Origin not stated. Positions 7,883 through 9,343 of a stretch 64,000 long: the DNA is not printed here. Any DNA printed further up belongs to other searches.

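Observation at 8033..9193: HypF reduced to its Kae1-like carbamoyltransferase domain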

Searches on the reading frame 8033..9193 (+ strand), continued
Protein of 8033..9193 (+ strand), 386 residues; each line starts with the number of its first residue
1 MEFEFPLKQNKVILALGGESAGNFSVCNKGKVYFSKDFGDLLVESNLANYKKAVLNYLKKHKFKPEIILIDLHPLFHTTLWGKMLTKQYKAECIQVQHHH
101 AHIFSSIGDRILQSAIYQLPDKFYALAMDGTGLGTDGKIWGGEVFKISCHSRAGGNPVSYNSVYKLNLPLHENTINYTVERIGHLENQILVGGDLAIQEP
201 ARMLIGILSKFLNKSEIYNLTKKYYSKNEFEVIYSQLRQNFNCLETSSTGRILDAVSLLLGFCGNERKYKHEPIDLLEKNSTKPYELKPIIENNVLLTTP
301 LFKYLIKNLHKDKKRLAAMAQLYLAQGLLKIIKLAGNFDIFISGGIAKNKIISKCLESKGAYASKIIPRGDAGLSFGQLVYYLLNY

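Call 51: predict_structure(alignment_id=A1)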
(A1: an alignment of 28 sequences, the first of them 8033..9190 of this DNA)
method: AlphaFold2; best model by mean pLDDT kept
length: 386 residues; sequences in the alignment: 28
mean_pLDDT: 84.8   pTM: 0.84
mean pLDDT of the five models: 84.8, 82.1, 80.4, 76.5, 72.5
residues with pLDDT >= 90: 211; 70-90: 121; 50-70: 31; < 50: 23
segments of 3 or more residues with pLDDT < 50: 153-173
pLDDT, mean of each block of 10 residues (from residue 1): 54 80 85 86 90 96 94 86 96 87 81 73 85 83 89 43 36 66 93 80 95 98 97 95 91 96 89 94 97 97 98 98 96 86 83 92 71 76 65
secondary structure, 60 per line:
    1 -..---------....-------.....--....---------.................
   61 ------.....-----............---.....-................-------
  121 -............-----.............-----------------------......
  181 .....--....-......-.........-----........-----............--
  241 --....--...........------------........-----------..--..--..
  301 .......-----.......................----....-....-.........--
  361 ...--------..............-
elements in order: E13-16 E24-28 E31-34 H44-60 E67-71 H77-88 E92-96 H98-113 E122-133 E139-151 E175-185 E188-191 H193-198 H200-208 H214-221 H227-238 E243-246 H249-259 H272-279 H299-307 H313-335 E340-343 H345-348 H350-358 E361-363 H372-385

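Call 53: fold_search(model_id=the predicted structure, library=pdb)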
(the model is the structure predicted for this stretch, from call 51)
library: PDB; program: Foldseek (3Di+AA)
matches with E <= 10: 609; with E <= 0.001: 82
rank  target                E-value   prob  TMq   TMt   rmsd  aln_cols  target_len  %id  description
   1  3vti_A                6.1e-25  1.00  0.72  0.40   4.1       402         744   26  Crystal structure of HypE-HypF complex (released 2012-07-04)
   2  3vth_A                6.9e-25  1.00  0.74  0.40   3.9       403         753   24  Crystal structure of full-length HypF in the phosphate- and nucleotide-bound form (released 2012-07-04)
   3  3vth_B                1.2e-24  1.00  0.75  0.47   3.5       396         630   26  Crystal structure of full-length HypF in the phosphate- and nucleotide-bound form (released 2012-07-04)
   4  3tsp                  1.2e-23  1.00  0.74  0.46   4.2       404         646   22  Crystal structure of E. coli HypF (released 2011-12-28)
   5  4g9i_C                5.8e-23  1.00  0.75  0.41   4.2       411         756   28  Crystal structure of T.kodakarensis HypF (released 2012-10-24)
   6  4g9i_D                7.7e-23  1.00  0.76  0.40   4.0       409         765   28  Crystal structure of T.kodakarensis HypF (released 2012-10-24)
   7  4g9i_B                9.7e-23  1.00  0.76  0.41   3.8       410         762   28  Crystal structure of T.kodakarensis HypF (released 2012-10-24)
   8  3tsq                  1.3e-22  1.00  0.73  0.46   4.3       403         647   22  Crystal structure of E. coli HypF with ATP and Carbamoyl phosphate (released 2011-12-28)
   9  4g9i_A                2.3e-22  1.00  0.74  0.40   4.3       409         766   29  Crystal structure of T.kodakarensis HypF (released 2012-10-24)
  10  8iey_A                4.3e-08  1.00  0.51  0.58   5.6       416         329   13  Aquifex aeolicus TsaD-TsaB (released 2024-03-20)
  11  4ydu_A                1.1e-07  1.00  0.50  0.56   6.0       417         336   11  Crystal structure of E. coli YgjD-YeaZ heterodimer in complex with ADP (released 2015-03-04)
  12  4ydu_B                1.9e-07  1.00  0.51  0.57   5.8       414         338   11  Crystal structure of E. coli YgjD-YeaZ heterodimer in complex with ADP (released 2015-03-04)
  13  6s84_D                2.3e-07  1.00  0.51  0.61   5.1       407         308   12  TsaBDE complex from Thermotoga maritima (released 2019-07-17)
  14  3eno_A                2.4e-07  1.00  0.50  0.57   5.4       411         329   13  Crystal structure of Pyrococcus furiosus Pcc1 in complex with Thermoplasma acidophilum Kae1 (released 2008-10-28)
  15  2ivn                  2.5e-07  1.00  0.49  0.56   5.7       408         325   14  Structure of UP1 protein (released 2007-07-31)
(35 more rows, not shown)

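Call 62: search_protein_representatives(protein=window:8033-9190:+)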
Query: 386 residues. Proteins with E-value up to 0.001 (for the whole library): 4823; up to 1e-10: 2967; up to 1e-30: 126. The best 150 are listed.
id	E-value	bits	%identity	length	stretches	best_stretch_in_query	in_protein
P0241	1.0e-122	426.4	63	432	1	3-384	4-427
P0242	1.0e-117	409.9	60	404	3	1-150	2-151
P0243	1.3e-115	403.0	61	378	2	176-385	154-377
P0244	3.6e-115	401.5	66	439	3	3-150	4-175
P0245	7.7e-115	400.4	54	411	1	3-384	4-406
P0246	1.4e-114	399.6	61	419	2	11-291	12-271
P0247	2.6e-108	378.9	58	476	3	7-295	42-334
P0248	1.5e-103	363.3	55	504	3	213-384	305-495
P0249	1.8e-102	359.7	54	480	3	203-385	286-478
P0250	1.3e-101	356.9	60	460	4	8-150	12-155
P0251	3.6e-100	352.1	66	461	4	210-385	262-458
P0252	2.0e-97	343.1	69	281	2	176-384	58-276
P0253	3.6e-96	339.0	48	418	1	2-381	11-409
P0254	1.2e-91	324.0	49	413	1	1-385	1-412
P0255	1.1e-87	311.1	51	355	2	179-383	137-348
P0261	7.3e-73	262.3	45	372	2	180-385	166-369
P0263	2.4e-69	250.7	47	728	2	180-385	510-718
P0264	4.8e-69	249.7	46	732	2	180-380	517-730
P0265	1.0e-68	248.6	43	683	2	180-381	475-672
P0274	6.1e-60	219.7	48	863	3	12-145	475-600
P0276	1.1e-58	215.6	45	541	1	9-381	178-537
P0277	2.8e-56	207.7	46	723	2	177-385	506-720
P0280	3.2e-56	207.5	41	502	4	13-146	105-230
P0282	6.7e-56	206.4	42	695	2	179-382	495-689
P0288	2.9e-54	201.0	46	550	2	180-379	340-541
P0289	3.2e-54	200.9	40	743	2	178-385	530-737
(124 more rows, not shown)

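Call 63: search_protein_families(library=pfam, proteins=[P0263, P0264, P0265, P0274, P0276, P0277, P0282, P0288, P0280, P0247], max_evalue=0.001)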
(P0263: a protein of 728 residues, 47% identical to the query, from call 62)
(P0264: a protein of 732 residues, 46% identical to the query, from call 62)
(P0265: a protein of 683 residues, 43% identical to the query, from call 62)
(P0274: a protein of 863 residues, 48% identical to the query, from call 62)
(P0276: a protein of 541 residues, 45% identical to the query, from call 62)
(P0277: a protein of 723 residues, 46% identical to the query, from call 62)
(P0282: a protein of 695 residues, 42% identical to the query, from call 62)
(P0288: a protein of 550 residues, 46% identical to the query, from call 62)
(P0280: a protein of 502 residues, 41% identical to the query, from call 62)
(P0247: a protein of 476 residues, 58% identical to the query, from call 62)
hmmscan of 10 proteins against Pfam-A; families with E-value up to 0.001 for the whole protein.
P0263 (728 aa): 5 families
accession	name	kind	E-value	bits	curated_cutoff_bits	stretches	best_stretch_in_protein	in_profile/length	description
PF22521.2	HypF_C_2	-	1.1e-50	173.1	27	1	487-711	2-241/241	Carbamoyltransferase, Kae1-like Domain, second subdomain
PF01300.24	Sua5_yciO_yrdC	-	1.1e-29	103.6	25.1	1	201-364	2-178/178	Telomere recombination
PF07503.17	zf-HYPF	-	1.4e-27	95.6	23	2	148-180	1-33/34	HypF finger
PF17788.7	HypF_C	-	9.8e-27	94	23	1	379-478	3-99/99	HypF Kae1-like domain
PF00708.24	Acylphosphatase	-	2.6e-12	47.3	22.5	1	5-76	2-78/85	Acylphosphatase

P0264 (732 aa): 5 families
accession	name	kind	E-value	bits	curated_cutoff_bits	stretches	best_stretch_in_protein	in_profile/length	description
PF22521.2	HypF_C_2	-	1.3e-56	192.5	27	1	489-728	1-241/241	Carbamoyltransferase, Kae1-like Domain, second subdomain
PF01300.24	Sua5_yciO_yrdC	-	9.5e-36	123.4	25.1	1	200-364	2-177/178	Telomere recombination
PF07503.17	zf-HYPF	-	4.1e-29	100.5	23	2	99-132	1-34/34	HypF finger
PF17788.7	HypF_C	-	9.1e-22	78.1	23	1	386-481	3-99/99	HypF Kae1-like domain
PF00708.24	Acylphosphatase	-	9.1e-11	42.3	22.5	1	4-78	2-82/85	Acylphosphatase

P0265 (683 aa): 5 families
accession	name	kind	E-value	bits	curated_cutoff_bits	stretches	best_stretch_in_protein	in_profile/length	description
PF22521.2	HypF_C_2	-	3.4e-48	165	27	1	452-669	2-241/241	Carbamoyltransferase, Kae1-like Domain, second subdomain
PF01300.24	Sua5_yciO_yrdC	-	2e-35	122.3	25.1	1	168-331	2-178/178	Telomere recombination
PF17788.7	HypF_C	-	6.3e-32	110.6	23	1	344-443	3-99/99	HypF Kae1-like domain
PF00941.27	FAD_binding_5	-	1.2e-29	103.7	27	1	3-118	2-113/170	FAD binding domain in molybdopterin dehydrogenase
PF07503.17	zf-HYPF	-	6e-10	39.2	23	1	125-149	9-33/34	HypF finger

P0274 (863 aa): 5 families
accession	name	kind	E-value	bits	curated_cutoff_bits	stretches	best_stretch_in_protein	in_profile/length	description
PF22521.2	HypF_C_2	-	3.1e-46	158.5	27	1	580-850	1-241/241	Carbamoyltransferase, Kae1-like Domain, second subdomain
PF17788.7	HypF_C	-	3.3e-30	105.1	23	1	472-572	2-99/99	HypF Kae1-like domain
PF07503.17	zf-HYPF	-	1.3e-28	98.9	23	2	99-132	1-34/34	HypF finger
PF01300.24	Sua5_yciO_yrdC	-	5.9e-28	98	25.1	2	235-321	2-93/178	Telomere recombination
PF00708.24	Acylphosphatase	-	6.7e-20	71.6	22.5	1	3-81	2-85/85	Acylphosphatase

P0276 (541 aa): 3 families
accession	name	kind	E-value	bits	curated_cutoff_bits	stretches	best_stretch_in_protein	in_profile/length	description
PF22521.2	HypF_C_2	-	2.4e-54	185.1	27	1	287-534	2-241/241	Carbamoyltransferase, Kae1-like Domain, second subdomain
PF17788.7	HypF_C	-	1.4e-28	99.9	23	1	180-278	4-99/99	HypF Kae1-like domain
PF01300.24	Sua5_yciO_yrdC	-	1e-25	90.7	25.1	1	2-145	25-178/178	Telomere recombination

P0277 (723 aa): 5 families
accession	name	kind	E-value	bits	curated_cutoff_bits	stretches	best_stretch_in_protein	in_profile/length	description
PF22521.2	HypF_C_2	-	2.7e-47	162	27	1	486-713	2-241/241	Carbamoyltransferase, Kae1-like Domain, second subdomain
PF01300.24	Sua5_yciO_yrdC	-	9.2e-35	120.2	25.1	1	201-366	1-178/178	Telomere recombination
PF07503.17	zf-HYPF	-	1.1e-27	96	23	2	154-186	1-33/34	HypF finger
PF17788.7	HypF_C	-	3.6e-23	82.6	23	1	381-477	4-99/99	HypF Kae1-like domain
PF00708.24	Acylphosphatase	-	1.7e-14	54.3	22.5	1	8-85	3-85/85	Acylphosphatase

P0282 (695 aa): 5 families
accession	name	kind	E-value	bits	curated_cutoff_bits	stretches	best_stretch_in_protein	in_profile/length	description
PF22521.2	HypF_C_2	-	1.4e-54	185.8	27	1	468-685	1-241/241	Carbamoyltransferase, Kae1-like Domain, second subdomain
PF07503.17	zf-HYPF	-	4.8e-32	109.9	23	2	144-176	1-33/34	HypF finger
PF17788.7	HypF_C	-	3.1e-29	102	23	1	366-458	4-93/99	HypF Kae1-like domain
PF01300.24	Sua5_yciO_yrdC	-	9.5e-26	90.8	25.1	1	198-344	2-166/178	Telomere recombination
PF00708.24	Acylphosphatase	-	2e-14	54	22.5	1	3-77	2-85/85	Acylphosphatase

P0288 (550 aa): 3 families
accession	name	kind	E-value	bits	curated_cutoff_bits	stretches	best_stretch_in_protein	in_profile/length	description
PF22521.2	HypF_C_2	-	2.4e-57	194.9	27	1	311-540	1-241/241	Carbamoyltransferase, Kae1-like Domain, second subdomain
PF17788.7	HypF_C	-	6.2e-22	78.6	23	1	206-303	5-99/99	HypF Kae1-like domain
PF01300.24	Sua5_yciO_yrdC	-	5.7e-17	62.2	25.1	1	35-151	9-131/178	Telomere recombination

P0280 (502 aa): 3 families
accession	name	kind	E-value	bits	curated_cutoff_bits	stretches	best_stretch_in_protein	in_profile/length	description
PF22521.2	HypF_C_2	-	7.5e-45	154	27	1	209-491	1-241/241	Carbamoyltransferase, Kae1-like Domain, second subdomain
PF17788.7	HypF_C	-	2.7e-27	95.8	23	1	103-201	4-99/99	HypF Kae1-like domain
PF01300.24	Sua5_yciO_yrdC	-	1.4e-10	41.4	25.1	1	6-84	95-178/178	Telomere recombination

P0247 (476 aa): 2 families
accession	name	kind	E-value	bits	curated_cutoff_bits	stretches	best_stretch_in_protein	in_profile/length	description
PF22521.2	HypF_C_2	-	2.4e-35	122.9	27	1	163-412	1-197/241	Carbamoyltransferase, Kae1-like Domain, second subdomain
PF17788.7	HypF_C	-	3.2e-23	82.7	23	1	44-143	2-98/99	HypF Kae1-like domain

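Call 64: list_cluster_members(proteins=[P0263, P0264, P0265, P0274, P0276, P0277, P0282, P0289, P0288, P0261])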
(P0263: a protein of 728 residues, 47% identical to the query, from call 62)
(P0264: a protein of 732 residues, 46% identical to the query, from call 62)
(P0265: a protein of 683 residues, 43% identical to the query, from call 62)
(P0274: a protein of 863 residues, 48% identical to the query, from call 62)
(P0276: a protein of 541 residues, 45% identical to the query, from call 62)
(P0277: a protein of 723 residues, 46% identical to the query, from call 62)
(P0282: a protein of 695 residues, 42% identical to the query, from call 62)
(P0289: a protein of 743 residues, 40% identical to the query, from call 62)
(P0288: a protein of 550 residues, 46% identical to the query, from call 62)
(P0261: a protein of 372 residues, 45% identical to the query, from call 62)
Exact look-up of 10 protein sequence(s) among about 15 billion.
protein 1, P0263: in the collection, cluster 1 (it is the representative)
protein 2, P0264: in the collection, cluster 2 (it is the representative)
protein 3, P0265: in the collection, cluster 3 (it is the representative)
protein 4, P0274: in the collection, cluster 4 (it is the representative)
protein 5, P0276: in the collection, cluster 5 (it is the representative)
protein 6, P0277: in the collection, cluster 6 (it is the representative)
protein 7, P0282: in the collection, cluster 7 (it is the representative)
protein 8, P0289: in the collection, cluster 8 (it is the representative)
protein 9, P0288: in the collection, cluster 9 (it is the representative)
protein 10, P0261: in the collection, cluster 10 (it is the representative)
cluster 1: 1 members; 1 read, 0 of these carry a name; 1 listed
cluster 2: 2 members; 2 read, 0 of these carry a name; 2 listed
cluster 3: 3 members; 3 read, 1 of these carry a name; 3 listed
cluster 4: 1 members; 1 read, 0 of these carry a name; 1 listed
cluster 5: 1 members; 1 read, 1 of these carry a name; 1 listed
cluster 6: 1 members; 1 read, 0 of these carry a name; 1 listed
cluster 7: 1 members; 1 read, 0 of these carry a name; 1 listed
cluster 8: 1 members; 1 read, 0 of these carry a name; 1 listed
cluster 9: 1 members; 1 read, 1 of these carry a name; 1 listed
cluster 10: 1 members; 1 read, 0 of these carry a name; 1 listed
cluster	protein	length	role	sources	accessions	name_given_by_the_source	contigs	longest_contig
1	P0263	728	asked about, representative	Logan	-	-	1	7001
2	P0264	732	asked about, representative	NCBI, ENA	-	-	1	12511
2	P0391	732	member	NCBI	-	-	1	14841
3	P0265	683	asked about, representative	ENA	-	-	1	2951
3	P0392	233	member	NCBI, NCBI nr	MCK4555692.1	MAG: carbamoyltransferase HypF, partial [Candidatus Aenigmarchaeota archaeon] | carbamoyltransferase HypF [Candidatus Aenigmarchaeota archaeon]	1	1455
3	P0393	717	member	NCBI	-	-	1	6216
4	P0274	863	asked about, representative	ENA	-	-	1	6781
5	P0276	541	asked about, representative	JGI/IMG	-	hydrogenase maturation protein HypF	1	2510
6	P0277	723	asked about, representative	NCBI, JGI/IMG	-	-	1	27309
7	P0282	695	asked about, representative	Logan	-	-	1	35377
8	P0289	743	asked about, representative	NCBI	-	-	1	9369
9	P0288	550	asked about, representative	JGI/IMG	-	hydrogenase maturation protein HypF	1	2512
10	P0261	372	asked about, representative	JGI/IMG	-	-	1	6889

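Call 72: find_encoding_contigs(protein=P0263, flank=7000, max_places=2)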
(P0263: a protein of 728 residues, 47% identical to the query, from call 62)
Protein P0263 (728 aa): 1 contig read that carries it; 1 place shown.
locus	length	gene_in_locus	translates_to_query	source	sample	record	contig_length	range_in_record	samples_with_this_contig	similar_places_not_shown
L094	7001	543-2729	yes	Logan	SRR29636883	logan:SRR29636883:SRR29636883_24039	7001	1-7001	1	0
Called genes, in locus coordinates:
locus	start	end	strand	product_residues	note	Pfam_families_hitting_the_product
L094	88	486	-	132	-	-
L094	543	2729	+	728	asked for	PF00708:Acylphosphatase, PF07503:zf-HYPF, PF01300:Sua5_yciO_yrdC, PF17788:HypF_C, PF22521:HypF_C_2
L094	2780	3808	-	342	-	PF00586:AIRS, PF02769:AIRS_C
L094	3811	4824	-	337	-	PF01924:HypD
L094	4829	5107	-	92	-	PF01455:HupF_HypC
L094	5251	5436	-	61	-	-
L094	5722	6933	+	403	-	-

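Call 73: find_encoding_contigs(protein=P0277, flank=10000, max_places=2)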
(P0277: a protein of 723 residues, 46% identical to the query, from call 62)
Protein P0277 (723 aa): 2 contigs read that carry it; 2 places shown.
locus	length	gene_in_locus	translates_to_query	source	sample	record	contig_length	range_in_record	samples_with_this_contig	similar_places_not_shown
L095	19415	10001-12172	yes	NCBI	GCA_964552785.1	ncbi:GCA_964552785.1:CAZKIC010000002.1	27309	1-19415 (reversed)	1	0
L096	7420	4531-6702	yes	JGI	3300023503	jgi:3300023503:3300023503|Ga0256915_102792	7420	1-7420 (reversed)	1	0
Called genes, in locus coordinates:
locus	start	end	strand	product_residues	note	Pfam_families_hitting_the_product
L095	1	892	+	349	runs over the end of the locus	PF13098:Thioredoxin_2 (faint), PF13462:Thioredoxin_4 (weak), PF01323:DSBA, PF13462:Thioredoxin_4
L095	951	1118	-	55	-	-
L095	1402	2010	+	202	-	PF08279:HTH_11 (weak), PF13412:HTH_24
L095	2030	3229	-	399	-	PF01926:MMR_HSR1, PF02421:FeoB_N, PF08438:YGR210-like_G4, PF02824:TGS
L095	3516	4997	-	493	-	PF00324:AA_permease, PF13520:AA_permease_2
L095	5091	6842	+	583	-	PF01558:POR, PF01855:POR_N, PF02780:Transketolase_C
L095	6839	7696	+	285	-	PF02775:TPP_enzyme_C, PF12367:PFO_beta_C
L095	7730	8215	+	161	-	PF01058:Oxidored_q6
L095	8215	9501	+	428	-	PF00374:NiFeSe_Hases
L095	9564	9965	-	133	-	-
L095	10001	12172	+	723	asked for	PF00708:Acylphosphatase, PF07503:zf-HYPF, PF01300:Sua5_yciO_yrdC, PF17788:HypF_C, PF22521:HypF_C_2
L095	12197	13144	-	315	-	PF02661:Fic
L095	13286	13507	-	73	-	-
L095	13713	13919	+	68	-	-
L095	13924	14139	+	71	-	-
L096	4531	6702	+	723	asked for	PF00708:Acylphosphatase, PF07503:zf-HYPF, PF01300:Sua5_yciO_yrdC, PF17788:HypF_C, PF22521:HypF_C_2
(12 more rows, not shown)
